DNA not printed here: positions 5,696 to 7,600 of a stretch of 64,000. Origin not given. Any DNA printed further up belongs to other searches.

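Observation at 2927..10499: Hydrogenase-like (Ehr-type) six-gene membrane complex whose large subunit has lost all Ni-Fe cysteine ligands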

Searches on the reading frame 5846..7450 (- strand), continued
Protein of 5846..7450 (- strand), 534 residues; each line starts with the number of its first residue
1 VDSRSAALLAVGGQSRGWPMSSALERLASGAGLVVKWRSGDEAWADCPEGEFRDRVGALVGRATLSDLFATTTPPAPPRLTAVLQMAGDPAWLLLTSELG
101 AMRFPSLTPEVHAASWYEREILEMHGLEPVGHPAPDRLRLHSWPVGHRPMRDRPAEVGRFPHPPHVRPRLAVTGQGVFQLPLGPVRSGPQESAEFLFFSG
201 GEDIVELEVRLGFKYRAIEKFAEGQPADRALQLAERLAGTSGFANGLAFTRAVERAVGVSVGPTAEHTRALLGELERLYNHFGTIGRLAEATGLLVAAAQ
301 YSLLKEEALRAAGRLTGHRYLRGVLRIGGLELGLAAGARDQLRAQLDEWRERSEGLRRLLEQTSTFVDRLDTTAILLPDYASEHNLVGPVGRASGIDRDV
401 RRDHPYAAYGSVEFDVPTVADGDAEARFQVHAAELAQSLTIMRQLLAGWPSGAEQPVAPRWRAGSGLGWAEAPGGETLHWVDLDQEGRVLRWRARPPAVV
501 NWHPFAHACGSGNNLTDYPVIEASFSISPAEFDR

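Call 23: find_related_loci(query=A1, collection=genome_contigs, flank=10000)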
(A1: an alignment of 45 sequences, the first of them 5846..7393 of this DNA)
Query A1 (515 aa) in genome_contigs; peptide patterns used: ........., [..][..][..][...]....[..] (x = any residue, [..] = any of these).
599 stretches matched a pattern (row limit reached: there are more); 539 encode a relative of the query (tblastn E <= 1e-3); the best 80 are kept; 80 distinct loci.
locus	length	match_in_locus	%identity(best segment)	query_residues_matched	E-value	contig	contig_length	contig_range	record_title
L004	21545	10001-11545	82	1-515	0e+0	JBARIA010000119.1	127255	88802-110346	MAG: Candidatus Dormiibacterota bacterium isolate MFD06470_ilm_asm_bin14 k127_347600, whole genome shotgun sequence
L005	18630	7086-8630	75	1-515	0e+0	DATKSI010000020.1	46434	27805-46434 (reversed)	MAG TPA_asm: Candidatus Micrarchaeaceae archaeon isolate SMAG_U14050 k141_773947, whole genome shotgun sequence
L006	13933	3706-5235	67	1-515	0e+0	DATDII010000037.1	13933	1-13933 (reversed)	MAG TPA_asm: Candidatus Dormiibacterota bacterium isolate SMAG_U300 k141_868731, whole genome shotgun sequence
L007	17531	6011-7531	64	9-515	0e+0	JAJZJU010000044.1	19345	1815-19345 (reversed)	MAG: bacterium isolate LSA5.bin69 NODE_4053_length_19345_cov_4.542929, whole genome shotgun sequence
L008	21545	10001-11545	74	1-515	0e+0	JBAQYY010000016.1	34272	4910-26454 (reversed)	MAG: Candidatus Dormiibacterota bacterium isolate MFD10881_ilm_asm_bin19 k127_280232, whole genome shotgun sequence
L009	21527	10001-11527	58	5-515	0e+0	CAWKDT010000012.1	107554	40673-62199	MAG: Candidatus Dormibacteraeota bacterium isolate MFD05502.bin.1.161 genome assembly, contig: contig_47471, whole genom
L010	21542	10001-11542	60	1-515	0e+0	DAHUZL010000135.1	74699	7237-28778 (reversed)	MAG TPA_asm: Candidatus Dormiibacterota bacterium isolate clean280 k141_744123, whole genome shotgun sequence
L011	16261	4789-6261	61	23-515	6e-172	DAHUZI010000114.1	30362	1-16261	MAG TPA_asm: Candidatus Dormiibacterota bacterium isolate clean1682 k141_283925, whole genome shotgun sequence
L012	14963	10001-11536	57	3-515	6e-168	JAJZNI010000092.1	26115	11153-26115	MAG: bacterium isolate MAS3.bin89 NODE_3631_length_26115_cov_1.579806, whole genome shotgun sequence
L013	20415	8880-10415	58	3-515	8e-158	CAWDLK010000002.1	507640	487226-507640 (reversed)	MAG: uncultured Chloroflexia bacterium isolate MFD04492.bin.1.163 genome assembly, contig: contig_26101, whole genome sh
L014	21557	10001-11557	65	1-515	0e+0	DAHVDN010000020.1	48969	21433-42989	MAG TPA_asm: Candidatus Dormiibacterota bacterium isolate clean4834 NODE_20_length_48969_cov_19.390125, whole genome sho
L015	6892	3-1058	64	164-515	3e-131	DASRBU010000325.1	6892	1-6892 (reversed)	MAG TPA_asm: Candidatus Dormiibacterota bacterium isolate SMAG_U9935 k141_169653, whole genome shotgun sequence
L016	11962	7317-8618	43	85-515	1e-100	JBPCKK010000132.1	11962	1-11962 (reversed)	MAG: Chloroflexota bacterium isolate TH_ant_mag_50 S1Ck127_4057500_flag_1_multi_7.9349_len_11962, whole genome shotgun s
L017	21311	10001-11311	44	85-515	1e-100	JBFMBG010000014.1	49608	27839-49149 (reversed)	MAG: Bacillota bacterium isolate MAG158 MAG158_14, whole genome shotgun sequence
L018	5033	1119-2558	43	46-515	4e-97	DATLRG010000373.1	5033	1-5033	MAG TPA_asm: Chloroflexota bacterium isolate SMAG_U13898 k141_1286822, whole genome shotgun sequence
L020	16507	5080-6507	41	44-514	6e-98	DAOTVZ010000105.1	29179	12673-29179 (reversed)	MAG TPA_asm: Ktedonobacteraceae bacterium isolate H111_94 k127_2140657, whole genome shotgun sequence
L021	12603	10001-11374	42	61-514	1e-94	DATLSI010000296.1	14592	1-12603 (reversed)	MAG TPA_asm: Ktedonobacteraceae bacterium isolate SMAG_U13926 k141_430360, whole genome shotgun sequence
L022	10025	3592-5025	40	43-514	4e-94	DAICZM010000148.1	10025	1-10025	MAG TPA_asm: Ktedonobacterales bacterium isolate clean319 NODE_148_length_10025_cov_3.448733, whole genome shotgun seque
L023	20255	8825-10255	41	44-514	4e-92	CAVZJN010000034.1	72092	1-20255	MAG: uncultured Chloroflexia bacterium isolate MFD00991.bin.3.206 genome assembly, contig: contig_39208, whole genome sh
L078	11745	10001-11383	38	72-515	6e-82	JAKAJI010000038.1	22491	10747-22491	MAG: Acidobacteria bacterium isolate WY3.bin84 NODE_3669_length_22491_cov_3.588043, whole genome shotgun sequence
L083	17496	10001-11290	41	86-515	3e-81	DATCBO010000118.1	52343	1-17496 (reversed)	MAG TPA_asm: Xanthobacteraceae bacterium isolate SMAG_U7675 k141_381716, whole genome shotgun sequence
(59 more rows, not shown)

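Call 60: predict_structure(alignment_id=A1)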
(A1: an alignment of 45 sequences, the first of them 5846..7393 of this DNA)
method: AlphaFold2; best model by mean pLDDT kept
length: 515 residues; sequences in the alignment: 45
mean_pLDDT: 88.4   pTM: 0.91
mean pLDDT of the five models: 88.4, 86.0, 85.8, 85.8, 85.1
residues with pLDDT >= 90: 349; 70-90: 116; 50-70: 44; < 50: 6
segments of 3 or more residues with pLDDT < 50: 168-171
pLDDT, mean of each block of 10 residues (from residue 1): 84 92 94 96 94 90 95 96 95 92 93 86 77 68 56 70 55 68 72 72 93 89 94 95 94 97 96 94 98 94 94 88 95 97 94 91 92 95 95 96 96 98 96 77 95 96 97 91 82 72 86 72
secondary structure, 60 per line:
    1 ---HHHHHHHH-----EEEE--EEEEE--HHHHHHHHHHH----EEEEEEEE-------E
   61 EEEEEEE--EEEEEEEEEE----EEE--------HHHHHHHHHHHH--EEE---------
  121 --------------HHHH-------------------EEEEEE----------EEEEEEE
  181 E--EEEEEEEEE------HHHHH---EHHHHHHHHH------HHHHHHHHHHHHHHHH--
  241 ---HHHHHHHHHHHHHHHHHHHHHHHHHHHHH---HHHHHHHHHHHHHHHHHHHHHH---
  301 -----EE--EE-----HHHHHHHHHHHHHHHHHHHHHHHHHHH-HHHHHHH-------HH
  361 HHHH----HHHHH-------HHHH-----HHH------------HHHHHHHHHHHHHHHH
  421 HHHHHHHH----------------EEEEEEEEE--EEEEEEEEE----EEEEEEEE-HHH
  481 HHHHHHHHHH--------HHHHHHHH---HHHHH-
elements in order: H4-11 E17-20 E23-27 H30-40 E45-52 E60-67 E70-79 E84-86 H95-106 E109-111 H135-138 E158-163 E174-181 E184-192 H199-203 H208-216 H223-238 H244-272 H276-297 H317-343 H345-351 H359-364 H369-373 H381-384 H405-428 E445-453 E456-464 E469-476 H478-490 H499-506 H510-514

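Call 62: fold_search(model_id=the predicted structure, library=pdb)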
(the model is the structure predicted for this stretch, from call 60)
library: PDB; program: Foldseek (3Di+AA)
matches with E <= 10: 460; with E <= 0.001: 254
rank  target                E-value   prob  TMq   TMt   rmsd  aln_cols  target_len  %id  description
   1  7z0s_E                9.6e-35  1.00  0.92  0.89   2.8       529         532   29  Structure of the Escherichia coli formate hydrogenlyase complex (anaerobic preparation, without formate dehydrogenase  (released 2022-09-28)
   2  7q5y_B                8.8e-29  1.00  0.85  0.75   4.9       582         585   23  Structure of NADH:ubichinon oxidoreductase (complex I) of the hyperthermophilic eubacterium Aquifex aeolicus (released 2022-11-16)
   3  7p7l_C                6.4e-28  1.00  0.87  0.77   3.7       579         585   22  Complex I from E. coli, DDM/LMNG-purified, with NADH and FMN, Open state (released 2022-09-21)
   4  7z84_C                6.7e-28  1.00  0.86  0.76   4.1       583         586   22  Complex I from E. coli, DDM/LMNG-purified, under Turnover at pH 8, Open-ready state (released 2022-09-21)
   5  7z7t_C                7.4e-28  1.00  0.87  0.77   3.8       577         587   22  Complex I from E. coli, LMNG-purified, under Turnover at pH 6, Open state (released 2022-09-21)
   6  7p7j_C                1.6e-27  1.00  0.84  0.75   4.8       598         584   21  Complex I from E. coli, DDM/LMNG-purified, with DQ, Open state (released 2022-09-21)
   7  7z7r_C                2.8e-27  1.00  0.85  0.75   4.7       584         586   22  Complex I from E. coli, LMNG-purified, Apo, Open-ready state (released 2022-09-21)
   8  7p63_C                9.9e-27  1.00  0.85  0.75   3.9       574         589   22  Complex I from E. coli, DDM/LMNG-purified, under Turnover at pH 6, Closed state (released 2022-09-21)
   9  7p64_C                1.1e-26  1.00  0.85  0.75   4.2       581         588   22  Complex I from E. coli, DDM/LMNG-purified, under Turnover at pH 6, Open state (released 2022-09-21)
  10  7z7v_C                1.7e-26  1.00  0.84  0.74   3.6       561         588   22  Complex I from E. coli, LMNG-purified, under Turnover at pH 6, Open-ready state (released 2022-09-21)
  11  7p7k_C                4.6e-26  1.00  0.82  0.75   4.4       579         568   22  Complex I from E. coli, DDM/LMNG-purified, with DQ, Resting state (released 2022-09-21)
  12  7zci_C                8.7e-26  1.00  0.85  0.76   4.0       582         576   22  Complex I from E. coli, LMNG-purified, under Turnover at pH 6, Resting state (released 2022-09-21)
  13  7nz1_D                1.1e-25  1.00  0.85  0.77   3.9       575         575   22  Respiratory complex I from Escherichia coli - focused refinement of cytoplasmic arm (released 2021-08-18)
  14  7p61_C                1.2e-25  1.00  0.84  0.76   3.7       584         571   21  Complex I from E. coli, DDM-purified, with NADH, Resting state (released 2022-09-21)
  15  7nyr_D                1.2e-25  1.00  0.86  0.76   3.9       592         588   22  Respiratory complex I from Escherichia coli - conformation 1 (released 2021-08-25)
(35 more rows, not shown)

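Call 88: search_protein_families(library=pfam, proteins=[L013:13445-13915:-, L023:16630-17283:+, L023:809-1816:+, L020:12150-13040:+, L020:14249-15076:+, L022:8816-9541:+, L021:5609-5992:-, L078:1558-2355:+, L083:5976-6431:+, L008:14648-16198:+], max_evalue=0.001)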
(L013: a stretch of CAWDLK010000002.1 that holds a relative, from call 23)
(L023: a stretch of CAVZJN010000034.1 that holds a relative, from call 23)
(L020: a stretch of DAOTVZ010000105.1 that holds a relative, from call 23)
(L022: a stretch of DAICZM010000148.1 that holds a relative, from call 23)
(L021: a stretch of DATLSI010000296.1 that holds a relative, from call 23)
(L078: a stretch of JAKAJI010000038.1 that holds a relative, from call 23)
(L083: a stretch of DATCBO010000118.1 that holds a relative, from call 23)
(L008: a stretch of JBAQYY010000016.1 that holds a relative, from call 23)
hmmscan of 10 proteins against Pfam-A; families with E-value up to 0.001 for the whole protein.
L013:13445-13915:- (156 aa): 1 family
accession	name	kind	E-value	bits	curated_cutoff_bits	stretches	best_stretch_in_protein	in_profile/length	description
PF00582.32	Usp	-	1.3e-23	84.6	24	1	1-140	1-141/141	Universal stress protein family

L023:16630-17283:+ (217 aa): 0 families

L023:809-1816:+ (335 aa): 2 families
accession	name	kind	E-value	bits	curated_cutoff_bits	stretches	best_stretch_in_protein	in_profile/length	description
PF13672.11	PP2C_2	-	2e-16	60.6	24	1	74-297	11-182/209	Protein phosphatase 2C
PF00481.26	PP2C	-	1.5e-14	54.7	20.3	2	121-231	33-142/255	Protein phosphatase 2C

L020:12150-13040:+ (296 aa): 2 families
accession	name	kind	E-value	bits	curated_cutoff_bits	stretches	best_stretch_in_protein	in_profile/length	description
PF00481.26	PP2C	-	1.8e-17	64.3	20.3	1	27-281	12-255/255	Protein phosphatase 2C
PF13672.11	PP2C_2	-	2.6e-15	57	24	1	28-250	10-181/209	Protein phosphatase 2C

L020:14249-15076:+ (275 aa): 2 families
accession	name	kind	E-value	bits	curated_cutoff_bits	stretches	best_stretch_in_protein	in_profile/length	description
PF13672.11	PP2C_2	-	1.2e-12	48.3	24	1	44-236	19-191/209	Protein phosphatase 2C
PF00481.26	PP2C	-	6.5e-10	39.5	20.3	1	114-162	98-142/255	Protein phosphatase 2C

L022:8816-9541:+ (241 aa): 1 family
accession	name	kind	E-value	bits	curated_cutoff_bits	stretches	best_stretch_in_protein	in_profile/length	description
PF19538.4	DUF6062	-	1.7e-14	54.3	27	1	22-236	16-238/243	Family of unknown function (DUF6062)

L021:5609-5992:- (127 aa): 1 family
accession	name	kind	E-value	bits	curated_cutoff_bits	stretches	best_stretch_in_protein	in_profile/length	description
PF09947.15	DUF2180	-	2.7e-05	24.7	22.2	1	1-35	1-33/68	Uncharacterized protein conserved in archaea (DUF2180)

L078:1558-2355:+ (265 aa): 2 families
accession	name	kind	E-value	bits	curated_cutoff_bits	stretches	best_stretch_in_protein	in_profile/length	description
PF02641.20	DUF190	-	2e-61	204.7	23.4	2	150-245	2-97/97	Uncharacterized ACR, COG1993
PF00543.27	P-II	-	6e-13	49.5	25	2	47-127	13-99/102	Nitrogen regulatory protein P-II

L083:5976-6431:+ (151 aa): 0 families

L008:14648-16198:+ (516 aa): 2 families
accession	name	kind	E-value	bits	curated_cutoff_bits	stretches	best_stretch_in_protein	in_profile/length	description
PF00488.27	MutS_V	-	1.2e-15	58.4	30.2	1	339-504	2-171/188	MutS domain V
PF13191.12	AAA_16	-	0.00037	21.5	32.6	0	332-414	21-103/167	AAA ATPase domain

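Call 95: search_dna_similar(query=L083:10001-11290:+, collection=plasmids, mode=protein, max_evalue=1e-30, max_rows=25)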
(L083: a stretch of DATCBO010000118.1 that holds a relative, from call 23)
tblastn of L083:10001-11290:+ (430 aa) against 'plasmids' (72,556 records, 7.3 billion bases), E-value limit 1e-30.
Records with a match: 115; places in all: 123; records where one place covers at least 80% of the query: 113.
Best place of each record, by identity: <60% 115.
By first word of the organism name: Rhizobium 36; Azospirillum 16; Sinorhizobium 10; Burkholderia 7; Cupriavidus 6; Escherichia 5; Acinetobacter 5; Paraburkholderia 4; Caballeronia 2; Rhodococcus 2; and 17 more.
By predicted mobility (MOB-suite, as given by PLSDB): non-mobilizable 66; conjugative 31; mobilizable 18.
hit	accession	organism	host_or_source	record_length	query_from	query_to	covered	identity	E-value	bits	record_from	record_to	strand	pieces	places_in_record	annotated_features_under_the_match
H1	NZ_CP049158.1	Caballeronia sp. SBC1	whole organism,soil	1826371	1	430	100%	59.6%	1e-152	485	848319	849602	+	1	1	none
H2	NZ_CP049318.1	Caballeronia sp. SBC2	whole organism,soil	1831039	1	430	100%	59.6%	1e-152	485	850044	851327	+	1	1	none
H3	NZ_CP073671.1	Burkholderia cenocepacia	Homo sapiens,blood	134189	1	430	100%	58.9%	6e-149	474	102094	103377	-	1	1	nickel-dependent hydrogenase large subunit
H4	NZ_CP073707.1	Burkholderia cenocepacia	Homo sapiens,blood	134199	1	430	100%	58.9%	2e-148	473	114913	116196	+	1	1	NADH-quinone oxidoreductase subunit C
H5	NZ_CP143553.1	Burkholderia multivorans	Homo sapiens,bronchoalveolar lavage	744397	1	430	100%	58.8%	4e-150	478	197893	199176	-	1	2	NADH-quinone oxidoreductase subunit C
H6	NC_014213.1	Allomeiothermus silvanus DSM 9946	hot spring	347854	1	429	100%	37.8%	6e-51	192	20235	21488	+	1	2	NADH-quinone oxidoreductase subunit C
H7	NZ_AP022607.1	Mycobacterium branderi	-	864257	1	427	99%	37.0%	2e-53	199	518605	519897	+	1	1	NADH-quinone oxidoreductase subunit C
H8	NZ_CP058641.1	Rhodococcus sp. ZPP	cell culture,soil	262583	1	429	100%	35.5%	8e-55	203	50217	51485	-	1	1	NADH-quinone oxidoreductase subunit C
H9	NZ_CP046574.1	Rhodococcus sp. WAY2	cell culture,bacterial consortium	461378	1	429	100%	35.5%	8e-55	203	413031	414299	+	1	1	NADH-quinone oxidoreductase subunit C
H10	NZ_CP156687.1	Burkholderia stagnalis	Bacterial cells,soils collected in ...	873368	1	429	100%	34.9%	5e-41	163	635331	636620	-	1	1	NADH-quinone oxidoreductase subunit C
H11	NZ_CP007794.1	Azospirillum argentinense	Triticum aestivum L.,Root,wheat ...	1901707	1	429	100%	34.6%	1e-51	194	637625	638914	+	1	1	record has no annotation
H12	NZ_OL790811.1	Proteus mirabilis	-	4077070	1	430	100%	34.5%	3e-57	210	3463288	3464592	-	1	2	none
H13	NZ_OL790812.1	Proteus mirabilis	-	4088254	1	430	100%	34.5%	3e-57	210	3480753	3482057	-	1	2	none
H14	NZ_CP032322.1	Azospirillum argentinense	soil sample,Agricultural field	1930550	1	429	100%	34.6%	2e-51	193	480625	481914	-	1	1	record has no annotation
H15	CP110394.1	Burkholderia sp. JSH-S8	Tetrastigma hemsleyanum Diels et Gilg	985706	1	429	100%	34.4%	2e-42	167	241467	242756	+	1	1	NADH-quinone oxidoreductase subunit C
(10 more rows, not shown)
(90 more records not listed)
